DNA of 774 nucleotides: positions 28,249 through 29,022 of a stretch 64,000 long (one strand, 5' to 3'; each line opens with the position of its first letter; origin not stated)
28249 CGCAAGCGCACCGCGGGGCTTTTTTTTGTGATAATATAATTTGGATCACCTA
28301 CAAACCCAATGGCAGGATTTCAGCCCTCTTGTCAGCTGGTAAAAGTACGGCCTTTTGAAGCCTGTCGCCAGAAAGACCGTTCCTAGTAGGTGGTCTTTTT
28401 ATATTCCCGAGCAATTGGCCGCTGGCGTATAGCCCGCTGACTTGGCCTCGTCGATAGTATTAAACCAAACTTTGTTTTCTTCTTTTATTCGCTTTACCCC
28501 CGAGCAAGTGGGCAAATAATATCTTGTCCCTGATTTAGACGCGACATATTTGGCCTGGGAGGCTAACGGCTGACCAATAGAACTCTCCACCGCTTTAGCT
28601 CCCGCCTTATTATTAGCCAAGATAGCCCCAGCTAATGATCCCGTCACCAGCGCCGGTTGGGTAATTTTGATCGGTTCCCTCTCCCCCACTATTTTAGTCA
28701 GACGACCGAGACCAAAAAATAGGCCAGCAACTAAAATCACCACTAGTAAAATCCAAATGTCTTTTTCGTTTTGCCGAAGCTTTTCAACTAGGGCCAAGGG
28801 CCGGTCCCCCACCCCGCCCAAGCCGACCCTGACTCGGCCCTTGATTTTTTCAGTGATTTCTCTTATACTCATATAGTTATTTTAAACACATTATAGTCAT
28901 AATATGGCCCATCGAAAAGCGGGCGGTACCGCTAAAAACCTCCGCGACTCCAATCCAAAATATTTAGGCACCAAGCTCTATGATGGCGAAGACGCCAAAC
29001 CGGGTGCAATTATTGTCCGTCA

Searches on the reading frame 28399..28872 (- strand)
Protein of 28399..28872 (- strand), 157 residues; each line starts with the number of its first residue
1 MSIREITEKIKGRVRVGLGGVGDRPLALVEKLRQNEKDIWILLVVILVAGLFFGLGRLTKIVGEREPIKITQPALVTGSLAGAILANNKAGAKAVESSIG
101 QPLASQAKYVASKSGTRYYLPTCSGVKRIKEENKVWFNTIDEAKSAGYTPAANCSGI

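Call 8: find_encoding_contigs(protein=window:28399-28872:-, flank=6000, max_places=10)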
Protein window:28399-28872:- (157 aa): 6 contigs read that carry it; 2 places shown.
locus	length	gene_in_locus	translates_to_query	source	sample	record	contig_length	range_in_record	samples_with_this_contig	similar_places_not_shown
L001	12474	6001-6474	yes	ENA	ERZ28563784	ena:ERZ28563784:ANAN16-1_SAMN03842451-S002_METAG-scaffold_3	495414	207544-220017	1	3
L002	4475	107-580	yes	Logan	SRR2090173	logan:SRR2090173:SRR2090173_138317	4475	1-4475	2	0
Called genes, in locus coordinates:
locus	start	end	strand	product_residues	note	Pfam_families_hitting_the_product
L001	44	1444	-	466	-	PF01406:tRNA-synt_1e, PF01921:tRNA-synt_1f (faint), PF09334:tRNA-synt_1g, PF09190:DALR_2 (weak)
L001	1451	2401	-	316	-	PF01544:CorA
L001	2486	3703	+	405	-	PF22694:CtpB_N-like, PF00595:PDZ, PF13180:PDZ_2 (faint), PF17820:PDZ_6, PF03572:Peptidase_S41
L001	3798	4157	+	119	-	-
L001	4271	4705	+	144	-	PF01281:Ribosomal_L9_N, PF03948:Ribosomal_L9_C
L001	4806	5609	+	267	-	-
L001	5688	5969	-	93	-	PF01016:Ribosomal_L27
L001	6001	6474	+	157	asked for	-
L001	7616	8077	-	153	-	-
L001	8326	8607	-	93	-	-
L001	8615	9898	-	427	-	PF01551:Peptidase_M23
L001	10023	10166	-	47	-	-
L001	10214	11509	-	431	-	PF00749:tRNA-synt_1c, PF19269:Anticodon_2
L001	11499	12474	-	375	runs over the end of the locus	PF03033:Glyco_transf_28, PF04101:Glyco_tran_28_C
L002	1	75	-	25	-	?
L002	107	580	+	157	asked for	-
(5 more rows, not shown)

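Call 9: search_protein_families(library=pfam, proteins=[window:28399-28872:-], max_evalue=1)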
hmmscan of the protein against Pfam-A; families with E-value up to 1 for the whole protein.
window:28399-28872:- (157 aa): 1 family
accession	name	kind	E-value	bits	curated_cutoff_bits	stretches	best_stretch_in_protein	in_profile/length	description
PF02805.21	Ada_Zn_binding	-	0.00016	22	23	1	107-155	16-63/65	Metal binding domain of Ada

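Call 10: find_related_loci(query=window:28399-28872:-, collection=genome_contigs, flank=6000)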
Query window:28399-28872:- (157 aa) in genome_contigs; peptide patterns used: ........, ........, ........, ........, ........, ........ (x = any residue, [..] = any of these).
251 stretches matched a pattern; 17 encode a relative of the query (tblastn E <= 1e-3); 17 distinct loci.
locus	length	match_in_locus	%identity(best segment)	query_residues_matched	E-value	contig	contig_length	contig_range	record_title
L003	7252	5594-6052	57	1-157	6e-50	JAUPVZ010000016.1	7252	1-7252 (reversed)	MAG: Patescibacteria group bacterium isolate erpe_2018_sw_42hr_WHONDRS-SW48-000099_B_bin.14 scaffold_430287, whole genom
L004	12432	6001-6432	41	1-157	7e-33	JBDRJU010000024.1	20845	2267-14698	MAG: bacterium isolate MEGAHIT-group-1.670 k141_12489668, whole genome shotgun sequence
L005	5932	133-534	43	14-157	4e-29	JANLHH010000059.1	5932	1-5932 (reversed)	MAG: Patescibacteria group bacterium isolate P6-12 k99_130685, whole genome shotgun sequence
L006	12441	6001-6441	40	2-157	2e-28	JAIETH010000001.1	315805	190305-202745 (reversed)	MAG: Patescibacteria group bacterium isolate time.spades.CONCOCT.1kb_028 c_000000000002, whole genome shotgun sequence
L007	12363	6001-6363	45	32-157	4e-28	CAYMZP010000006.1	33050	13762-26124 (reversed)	MAG TPA_asm: uncultured Candidatus Saccharibacteria bacterium isolate SRP329715_co2_49 genome assembly, contig: NODE_280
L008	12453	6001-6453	37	1-157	6e-28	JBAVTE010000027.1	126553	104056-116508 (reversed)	MAG: Minisyncoccia bacterium isolate MFD03852_ilm_asm_bin17 k127_80811, whole genome shotgun sequence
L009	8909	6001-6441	35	1-157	2e-27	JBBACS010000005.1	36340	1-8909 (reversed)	MAG: Candidatus Paceibacterota bacterium isolate SO_2017_LW1_54 NODE_793_length_36340_cov_1.717284_LW64-88_2017, whole g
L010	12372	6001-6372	43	36-157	7e-27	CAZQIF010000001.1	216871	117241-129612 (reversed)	MAG TPA_asm: uncultured Candidatus Saccharibacteria bacterium isolate SRP286056_co3_504 genome assembly, contig: NODE_6_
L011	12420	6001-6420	37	2-157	1e-25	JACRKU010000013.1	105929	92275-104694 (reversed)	MAG: Candidatus Yonathbacteria bacterium isolate NC_groundwater_1863_Pr3_B-0.1um_46_30 SR-2_scaffold_141_1145751, whole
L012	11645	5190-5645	39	1-157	1e-24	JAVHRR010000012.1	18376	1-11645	MAG: Candidatus Paceibacterota bacterium isolate WB02no4_35_12 NODE_1704_length_18376_cov_7.396539, whole genome shotgun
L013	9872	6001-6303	47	53-157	2e-24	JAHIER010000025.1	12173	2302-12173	MAG: Patescibacteria group bacterium isolate KR11_0.1_MetaG.mb.31 KR11_0.1_MetaG.mb.31_k141_377809, whole genome shotgun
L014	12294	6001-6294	41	53-157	3e-22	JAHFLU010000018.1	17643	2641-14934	MAG: bacterium isolate nzgw440 NODE_1907_length_17644_cov_5.261142, whole genome shotgun sequence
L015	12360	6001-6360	41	30-152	7e-22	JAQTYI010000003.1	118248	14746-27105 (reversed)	MAG: Candidatus Portnoybacteria bacterium isolate STC_33 NODE_368_length_118248_cov_6.024280_Sandtown_C, whole genome sh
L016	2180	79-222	69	110-157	2e-20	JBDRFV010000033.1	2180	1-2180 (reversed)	MAG: Patescibacteria group bacterium isolate MEGAHIT-group-1.391 k141_7435051, whole genome shotgun sequence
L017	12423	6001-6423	38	1-157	2e-27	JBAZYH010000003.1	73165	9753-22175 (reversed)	MAG: Candidatus Paceibacterota bacterium isolate SO_2017_GW1_76 NODE_2108_length_73165_cov_1.908609_OW334_2017, whole ge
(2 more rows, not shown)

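Call 34: find_homologous_proteins(query=window:28399-28872:-, max_evalue=1e-10)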
Query window:28399-28872:- (157 aa): 204 proteins with E <= 1e-10 among 387 candidates; the best 120 are listed.
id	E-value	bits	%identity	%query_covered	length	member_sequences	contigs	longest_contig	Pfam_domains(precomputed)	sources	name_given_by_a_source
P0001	1.5e-86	306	92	100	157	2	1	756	-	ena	-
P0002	1.2e-47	180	57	100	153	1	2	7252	-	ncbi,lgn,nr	ncbi:MAG: hypothetical protein QG665_112 [Patescibacteria group bacterium]|nr:hypothetical protein [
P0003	3.5e-37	146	67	39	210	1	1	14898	PF27542.1,PF02805.22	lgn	-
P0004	2.5e-35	140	70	34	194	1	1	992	PF02805.22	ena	-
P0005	5.4e-35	139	51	100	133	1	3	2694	-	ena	-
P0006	6.9e-28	116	51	74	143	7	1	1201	-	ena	-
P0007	1.0e-27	115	44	100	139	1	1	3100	-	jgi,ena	-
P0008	2.5e-27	114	41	99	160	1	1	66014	-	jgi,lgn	jgi:hypothetical protein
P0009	1.1e-26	112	38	82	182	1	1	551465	PF02805.22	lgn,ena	-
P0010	2.1e-26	111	50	80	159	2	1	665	-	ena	-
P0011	3.7e-26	110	50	77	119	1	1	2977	-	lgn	-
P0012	4.6e-26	110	42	100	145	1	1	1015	-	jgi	jgi:hypothetical protein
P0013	6.4e-26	109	43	100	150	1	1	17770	-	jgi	jgi:hypothetical protein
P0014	1.0e-25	109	45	82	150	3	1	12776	PF02805.22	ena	-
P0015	3.2e-25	107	46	81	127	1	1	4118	-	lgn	-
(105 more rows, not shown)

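Call 35: find_encoding_contigs(protein=P0001, flank=5000, max_places=4)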
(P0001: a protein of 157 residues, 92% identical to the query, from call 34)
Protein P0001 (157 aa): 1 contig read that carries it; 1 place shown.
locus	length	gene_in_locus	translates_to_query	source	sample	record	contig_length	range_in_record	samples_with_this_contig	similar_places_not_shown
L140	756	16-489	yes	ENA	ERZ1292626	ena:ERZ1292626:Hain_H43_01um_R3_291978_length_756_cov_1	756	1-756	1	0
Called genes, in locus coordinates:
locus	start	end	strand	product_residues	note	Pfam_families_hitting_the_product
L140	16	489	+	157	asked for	-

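Call 36: find_encoding_contigs(protein=P0005, flank=5000, max_places=4)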
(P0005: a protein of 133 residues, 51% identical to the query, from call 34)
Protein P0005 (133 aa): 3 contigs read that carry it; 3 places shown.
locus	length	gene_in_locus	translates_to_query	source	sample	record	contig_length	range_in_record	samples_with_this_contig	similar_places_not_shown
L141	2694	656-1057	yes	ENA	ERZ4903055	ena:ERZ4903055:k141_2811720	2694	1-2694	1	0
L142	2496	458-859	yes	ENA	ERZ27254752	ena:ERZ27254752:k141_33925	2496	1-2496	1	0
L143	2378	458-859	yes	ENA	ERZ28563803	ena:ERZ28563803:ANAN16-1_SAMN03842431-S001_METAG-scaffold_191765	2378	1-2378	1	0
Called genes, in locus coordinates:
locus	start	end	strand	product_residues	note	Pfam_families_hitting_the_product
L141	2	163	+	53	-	?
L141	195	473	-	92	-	PF01016:Ribosomal_L27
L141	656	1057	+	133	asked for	-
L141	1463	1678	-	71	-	-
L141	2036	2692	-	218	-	?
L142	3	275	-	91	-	?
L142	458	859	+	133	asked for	-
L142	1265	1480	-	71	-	-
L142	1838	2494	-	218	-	?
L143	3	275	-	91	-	?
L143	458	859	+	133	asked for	-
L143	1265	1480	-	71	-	-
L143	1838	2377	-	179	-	?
